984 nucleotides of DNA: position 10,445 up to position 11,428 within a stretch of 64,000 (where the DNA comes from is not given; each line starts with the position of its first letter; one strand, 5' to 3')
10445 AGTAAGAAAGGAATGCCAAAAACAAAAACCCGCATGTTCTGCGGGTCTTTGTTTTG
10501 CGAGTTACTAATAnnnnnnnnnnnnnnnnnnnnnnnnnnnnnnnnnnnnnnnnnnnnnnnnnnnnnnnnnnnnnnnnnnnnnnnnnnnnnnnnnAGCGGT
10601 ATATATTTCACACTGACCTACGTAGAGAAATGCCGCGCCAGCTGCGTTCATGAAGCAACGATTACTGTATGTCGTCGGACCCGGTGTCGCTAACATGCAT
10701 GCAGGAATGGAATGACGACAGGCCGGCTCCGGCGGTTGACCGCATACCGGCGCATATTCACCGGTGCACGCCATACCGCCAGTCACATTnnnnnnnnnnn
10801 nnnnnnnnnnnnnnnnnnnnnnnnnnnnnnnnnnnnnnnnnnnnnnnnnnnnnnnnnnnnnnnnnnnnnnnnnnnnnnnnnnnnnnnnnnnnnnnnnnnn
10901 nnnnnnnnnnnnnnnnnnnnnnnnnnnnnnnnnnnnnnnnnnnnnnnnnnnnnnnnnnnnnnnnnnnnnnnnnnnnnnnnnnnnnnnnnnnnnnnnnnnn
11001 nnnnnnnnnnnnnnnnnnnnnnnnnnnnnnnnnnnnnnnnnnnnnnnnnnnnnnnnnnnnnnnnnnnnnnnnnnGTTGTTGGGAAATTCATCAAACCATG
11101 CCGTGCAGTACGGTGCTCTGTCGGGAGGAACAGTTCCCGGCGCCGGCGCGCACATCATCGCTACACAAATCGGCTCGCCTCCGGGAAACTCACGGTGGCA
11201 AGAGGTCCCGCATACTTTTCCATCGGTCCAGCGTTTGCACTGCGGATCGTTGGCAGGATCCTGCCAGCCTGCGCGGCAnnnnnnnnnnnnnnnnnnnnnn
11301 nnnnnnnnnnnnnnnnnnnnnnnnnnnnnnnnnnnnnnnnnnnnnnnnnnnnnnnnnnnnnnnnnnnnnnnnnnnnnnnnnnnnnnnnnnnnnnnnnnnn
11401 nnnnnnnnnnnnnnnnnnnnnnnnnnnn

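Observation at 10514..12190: Two Kazal-like (serine protease inhibitor-type) Cys modules in a bacterial surface protein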

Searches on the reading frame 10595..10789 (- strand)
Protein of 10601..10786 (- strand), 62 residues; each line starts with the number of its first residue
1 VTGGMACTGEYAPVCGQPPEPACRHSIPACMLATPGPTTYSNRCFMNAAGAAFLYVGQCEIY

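Call 5: search_protein_families(library=pfam, proteins=[window:10601-10786:-], max_evalue=10)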
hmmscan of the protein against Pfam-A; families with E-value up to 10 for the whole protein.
seq(62 aa): 2 families
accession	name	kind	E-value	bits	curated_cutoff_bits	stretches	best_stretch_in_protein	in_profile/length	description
PF00050.26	Kazal_1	-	0.0088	16.5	21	2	6-17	8-19/49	Kazal-type serine protease inhibitor domain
PF07648.20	Kazal_2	-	1.7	9.2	22.8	0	38-50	20-32/48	Kazal-type serine protease inhibitor domain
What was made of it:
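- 10610..10768 (-): Kazal-like module 2 (aa 475-527). Reactive loop C475-T-G477(P1)-E-Y-A-P-V-C483. Insert of 22 residues with Cys491 and Cys498. Kazal_1 16.5 bits, below the cut-off of 21 (call 5).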

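Call 30: search_solved_structures(query=A2, max_evalue=0.1, show_alignments=2)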
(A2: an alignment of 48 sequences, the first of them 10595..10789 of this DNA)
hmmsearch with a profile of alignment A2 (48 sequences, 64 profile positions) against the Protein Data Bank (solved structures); distinct sequences matched with E-value up to 0.1: 47.
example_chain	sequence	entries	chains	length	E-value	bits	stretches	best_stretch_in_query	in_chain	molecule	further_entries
2m5x_A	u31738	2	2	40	2.6e-09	40.2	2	37-59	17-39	Silk protease inhibitor 2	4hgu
2erw_A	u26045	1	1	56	9.6e-06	28.8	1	37-62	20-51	serine protease inhibitor infestin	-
1y1c_A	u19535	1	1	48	2.6e-05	27.4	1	5-18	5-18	Elastase inhibitor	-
1y1b_A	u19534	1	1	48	6.1e-05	26.2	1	6-44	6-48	Elastase inhibitor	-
3qtl_D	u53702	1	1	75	9.8e-05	25.6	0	6-26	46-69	Kazal-type serine protease inhibitor SPI-1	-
1yu6_C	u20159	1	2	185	0.00017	24.8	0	6-19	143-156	Ovomucoid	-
1cgj_I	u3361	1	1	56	0.0011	22.2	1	7-26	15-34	PANCREATIC SECRETORY TRYPSIN INHIBITOR (KAZAL TYPE) VARIANT 4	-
1tbq_R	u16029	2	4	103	0.0011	22.2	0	19-49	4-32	RHODNIIN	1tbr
1iy5_A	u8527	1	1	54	0.0015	21.8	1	6-37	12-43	OMSVP3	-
2ovo_A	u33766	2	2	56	0.0017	21.6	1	6-37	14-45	OVOMUCOID THIRD DOMAIN | OVOMUCOID THIRD DOMAIN CLEAVED RDI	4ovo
2n71_A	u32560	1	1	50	0.003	20.8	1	4-18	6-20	Protease inhibitor 2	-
1m8b_A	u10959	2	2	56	0.0036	20.6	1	6-37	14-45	Ovomucoid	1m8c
1r0r_I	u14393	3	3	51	0.004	20.4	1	6-37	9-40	Ovomucoid | TURKEY OVOMUCOID INHIBITOR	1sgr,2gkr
1cho_I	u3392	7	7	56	0.0042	20.4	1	6-19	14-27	TURKEY OVOMUCOID THIRD DOMAIN (OMTKY3) | OVOMUCOID (THIRD DOMAIN) | TURKEY OVOMUCOID INHIBITOR (OMTKY3)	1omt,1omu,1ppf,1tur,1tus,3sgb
2nu2_I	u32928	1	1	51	0.0055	20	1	6-37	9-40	Ovomucoid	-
1an1_I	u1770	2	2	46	0.008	19.5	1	22-61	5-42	TRYPTASE INHIBITOR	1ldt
2kmo_A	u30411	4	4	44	0.0092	19.3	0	22-61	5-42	Leech-derived tryptase inhibitor C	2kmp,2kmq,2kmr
6maa_A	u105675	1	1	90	0.068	16.5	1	13-50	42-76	WAP, Kazal, immunoglobulin, Kunitz and NTR domain-containing protein 2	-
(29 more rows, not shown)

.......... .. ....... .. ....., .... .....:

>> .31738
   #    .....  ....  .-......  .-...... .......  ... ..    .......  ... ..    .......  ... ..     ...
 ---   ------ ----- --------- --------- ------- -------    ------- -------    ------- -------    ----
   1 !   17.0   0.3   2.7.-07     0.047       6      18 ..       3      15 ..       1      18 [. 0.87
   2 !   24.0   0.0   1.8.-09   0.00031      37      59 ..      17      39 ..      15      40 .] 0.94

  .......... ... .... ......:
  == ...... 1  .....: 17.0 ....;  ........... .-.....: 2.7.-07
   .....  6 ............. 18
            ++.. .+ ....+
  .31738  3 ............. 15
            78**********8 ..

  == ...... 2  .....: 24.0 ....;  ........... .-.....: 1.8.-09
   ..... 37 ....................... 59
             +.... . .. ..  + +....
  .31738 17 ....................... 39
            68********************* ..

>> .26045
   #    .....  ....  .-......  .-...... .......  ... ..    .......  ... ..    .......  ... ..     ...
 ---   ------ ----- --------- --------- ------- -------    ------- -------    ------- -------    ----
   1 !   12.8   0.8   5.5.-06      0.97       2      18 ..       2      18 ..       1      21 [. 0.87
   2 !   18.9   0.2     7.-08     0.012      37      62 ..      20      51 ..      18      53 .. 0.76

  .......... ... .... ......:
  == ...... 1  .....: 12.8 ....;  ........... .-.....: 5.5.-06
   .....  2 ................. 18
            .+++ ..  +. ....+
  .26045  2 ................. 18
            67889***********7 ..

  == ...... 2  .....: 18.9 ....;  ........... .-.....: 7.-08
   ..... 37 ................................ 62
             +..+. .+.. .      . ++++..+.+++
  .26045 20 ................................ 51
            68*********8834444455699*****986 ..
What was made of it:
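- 10610..10768 (-): Profile A2 against the PDB: GmSPI-2 E 2.6e-9, then other Kazal inhibitors (call 30).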

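Call 35: predict_structure(alignment_id=A2)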
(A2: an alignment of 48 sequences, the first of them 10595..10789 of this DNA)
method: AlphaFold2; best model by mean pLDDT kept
length: 65 residues; sequences in the alignment: 48
mean_pLDDT: 80.1   pTM: 0.59
mean pLDDT of the five models: 80.1, 77.4, 70.2, 54.1, 47.2
residues with pLDDT >= 90: 20; 70-90: 35; 50-70: 4; < 50: 6
segments of 3 or more residues with pLDDT < 50: 1-4
pLDDT, mean of each block of 10 residues (from residue 1): 61 90 77 83 90 91 58
secondary structure, 60 per line:
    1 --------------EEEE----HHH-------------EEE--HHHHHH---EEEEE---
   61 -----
elements in order: E15-18 E39-41 H44-49 E53-57
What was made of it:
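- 10610..10768 (-): AF2 pLDDT 80.1 (call 35).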

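Call 38: fold_search(model_id=the predicted structure, library=pdb)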
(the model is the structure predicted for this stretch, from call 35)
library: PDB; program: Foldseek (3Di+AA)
matches with E <= 10: 8; with E <= 0.001: 0
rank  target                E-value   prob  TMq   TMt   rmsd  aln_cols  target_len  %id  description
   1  4hgu                  5.2e-02  1.00  0.50  0.78   6.2        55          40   31  Crystal Structure of Galleria mellonella Silk Protease Inhibitor 2 (released 2013-10-09)
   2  2kmo_MODEL_1_A        6.3e-01  0.92  0.49  0.71   6.8        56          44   23  Solution structure of native Leech-derived tryptase inhibitor, LDTI (released 2009-11-10)
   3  1ldt_L                7.2e-01  0.97  0.53  0.73   2.1        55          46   24  COMPLEX OF LEECH-DERIVED TRYPTASE INHIBITOR WITH PORCINE TRYPSIN (released 1998-05-20)
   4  1an1_I                1.0e+00  0.94  0.51  0.82   6.1        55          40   24  LEECH-DERIVED TRYPTASE INHIBITOR/TRYPSIN COMPLEX (released 1998-07-01)
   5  7q6c_A                4.2e+00  0.11  0.38  0.18   5.3        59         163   15  complement C6 FIM1-2 bound to CP010 antibody (released 2022-05-25)
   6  1gph_1                5.5e+00  0.20  0.43  0.07   3.6        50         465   14  STRUCTURE OF THE ALLOSTERIC REGULATORY ENZYME OF PURINE BIOSYNTHESIS (released 1994-07-31)
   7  8hfq_m                7.6e+00  0.03  0.31  0.26   6.7        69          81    6  Cryo-EM structure of CpcL-PBS from cyanobacterium Synechocystis sp. PCC 6803 (released 2023-11-08)
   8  9v7j_Ab               9.9e+00  0.04  0.35  0.35  10.0        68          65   15  Phycobilisome core from Gloeobacter violaceus PCC 7421 (released 2025-09-24)
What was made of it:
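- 10610..10768 (-): Foldseek top 4 hits are GmSPI-2 and LDTI (call 38).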

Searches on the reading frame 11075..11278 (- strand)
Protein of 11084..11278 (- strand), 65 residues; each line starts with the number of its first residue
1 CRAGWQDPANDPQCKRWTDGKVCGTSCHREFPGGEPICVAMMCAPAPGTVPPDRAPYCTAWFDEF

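Call 5: search_protein_families(library=pfam, proteins=[window:11084-11278:-], max_evalue=10)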
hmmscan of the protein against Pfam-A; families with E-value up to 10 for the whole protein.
seq(65 aa): 1 family
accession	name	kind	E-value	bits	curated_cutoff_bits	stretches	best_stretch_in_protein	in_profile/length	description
PF07538.16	ChW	-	0.64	10.3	22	1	4-26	6-20/35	Clostridial hydrophobic W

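Call 49: search_solved_structures(query=A3, max_evalue=10, show_alignments=5)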
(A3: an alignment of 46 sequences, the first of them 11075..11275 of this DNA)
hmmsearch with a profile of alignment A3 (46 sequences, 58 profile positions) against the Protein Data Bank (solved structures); distinct sequences matched with E-value up to 10: 10.
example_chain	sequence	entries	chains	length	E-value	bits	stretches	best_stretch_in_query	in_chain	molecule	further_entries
1gl1_I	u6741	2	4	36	0.0024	21.2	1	14-41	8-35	PROTEASE INHIBITOR LCMI II | PROTEINASE INHIBITOR PMP-C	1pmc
7sgq_A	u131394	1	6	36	0.017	18.4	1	14-41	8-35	Protease inhibitor LCMI-II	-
1kgm_A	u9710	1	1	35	0.029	17.7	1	15-40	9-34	SERINE PROTEASE INHIBITOR I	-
7slt_A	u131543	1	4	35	0.17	15.3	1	17-41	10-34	Protease inhibitor LCMI-II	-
1kio_A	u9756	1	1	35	0.2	15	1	15-40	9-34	SERINE PROTEASE INHIBITOR I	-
4djz_H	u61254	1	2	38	0.22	14.9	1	15-40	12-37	Protease inhibitor SGPI-2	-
7sap_A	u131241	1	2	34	0.37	14.1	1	19-39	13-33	Serine protease inhibitor I/II-like Protein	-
7snd_A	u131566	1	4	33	0.37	14.1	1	15-39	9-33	Pacifastin-related peptide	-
7snc_A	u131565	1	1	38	0.39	14.1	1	16-41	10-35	Protease inhibitor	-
7sao_A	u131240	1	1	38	0.41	14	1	16-41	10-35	Pacifastin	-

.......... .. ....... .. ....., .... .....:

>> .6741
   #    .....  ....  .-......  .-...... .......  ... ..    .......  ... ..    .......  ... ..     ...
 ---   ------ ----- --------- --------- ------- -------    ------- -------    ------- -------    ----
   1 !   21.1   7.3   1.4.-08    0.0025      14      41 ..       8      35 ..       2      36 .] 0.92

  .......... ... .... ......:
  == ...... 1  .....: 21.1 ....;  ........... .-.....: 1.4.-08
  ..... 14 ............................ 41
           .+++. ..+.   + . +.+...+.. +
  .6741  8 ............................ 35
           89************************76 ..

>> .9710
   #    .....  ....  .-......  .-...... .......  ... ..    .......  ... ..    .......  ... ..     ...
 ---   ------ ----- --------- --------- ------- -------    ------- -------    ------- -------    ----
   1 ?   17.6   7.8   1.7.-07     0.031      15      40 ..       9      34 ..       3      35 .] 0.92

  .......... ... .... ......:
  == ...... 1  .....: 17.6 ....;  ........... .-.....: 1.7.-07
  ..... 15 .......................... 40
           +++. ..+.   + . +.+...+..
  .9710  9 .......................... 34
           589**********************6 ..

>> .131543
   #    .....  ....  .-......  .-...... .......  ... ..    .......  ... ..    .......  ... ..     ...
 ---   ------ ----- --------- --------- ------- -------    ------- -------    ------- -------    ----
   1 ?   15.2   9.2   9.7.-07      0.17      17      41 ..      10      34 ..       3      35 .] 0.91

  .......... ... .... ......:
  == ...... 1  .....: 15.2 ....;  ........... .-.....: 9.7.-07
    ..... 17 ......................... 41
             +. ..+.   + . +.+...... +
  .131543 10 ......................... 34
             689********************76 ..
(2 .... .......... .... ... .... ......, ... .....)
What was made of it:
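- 11105..11239 (-): Six-Cys pacifastin-like module, diverged subtype (aa 318-362, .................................C). Family profile A3 hits only pacifastin inhibitors in the PDB (10 of 10; best PMP-C, E 0.0024; call 49).
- On Pacifastin (Pfam PF05375 / MEROPS I19), for the aa 318-362 module: Family profile A3 hits only pacifastins in the PDB (best E 0.0024, call 49).
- Closest known: Pacifastin family. Same: C-T-L-[RK]-A-C, which aligns to PMP-C '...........ACTLKAC' (call 49).
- The linker profile hits only pacifastins (call 49).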

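Call 50: search_protein_families(library=pfam, alignment_id=A3, max_evalue=1)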
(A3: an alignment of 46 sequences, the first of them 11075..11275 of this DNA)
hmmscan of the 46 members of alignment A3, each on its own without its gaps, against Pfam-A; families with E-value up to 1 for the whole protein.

A. member 1, window:11075-11275:- (67 aa): 1 family
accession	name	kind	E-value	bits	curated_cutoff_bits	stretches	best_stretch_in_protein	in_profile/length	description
PF07538.16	ChW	-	0.71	10.2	22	0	3-25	6-20/35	Clostridial hydrophobic W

B. families by the number of members that match (of 46 scanned): 7 families
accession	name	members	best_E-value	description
PF05375.19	Pacifastin_I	35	1.5e-06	Pacifastin inhibitor (LCMII)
PF19018.5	Vanin_C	3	0.047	Vanin C-terminal domain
PF24973.1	EGF_LMN_ATRN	1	0.073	Laminin/attractin EGF domain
PF18115.7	Tudor_3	1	0.12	DNA repair protein Crb2 Tudor domain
PF12551.13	PHBC_N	1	0.12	Poly-beta-hydroxybutyrate polymerase N terminal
PF23710.1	DUF7155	1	0.15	Family of unknown function (DUF7155)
PF07538.16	ChW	1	0.71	Clostridial hydrophobic W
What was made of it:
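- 11105..11239 (-): 35 of 46 family members hit Pfam Pacifastin_I (best 1.5e-6), but the window's own copy does not (call 50).
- On Pacifastin (Pfam PF05375 / MEROPS I19), for the aa 318-362 module: 35 of 46 aligned family members hit Pacifastin_I (best E 1.5e-6) (call 50).
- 35 of 46 members hit Pfam Pacifastin_I (call 50). The pacifastin-like copy here lacks the canonical loop and has no Pfam hit (call 50).
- Tried and rejected: The C-terminal 4-Cys tail and the window's own pacifastin-like linker gave no Pfam hits (calls 5, 50).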
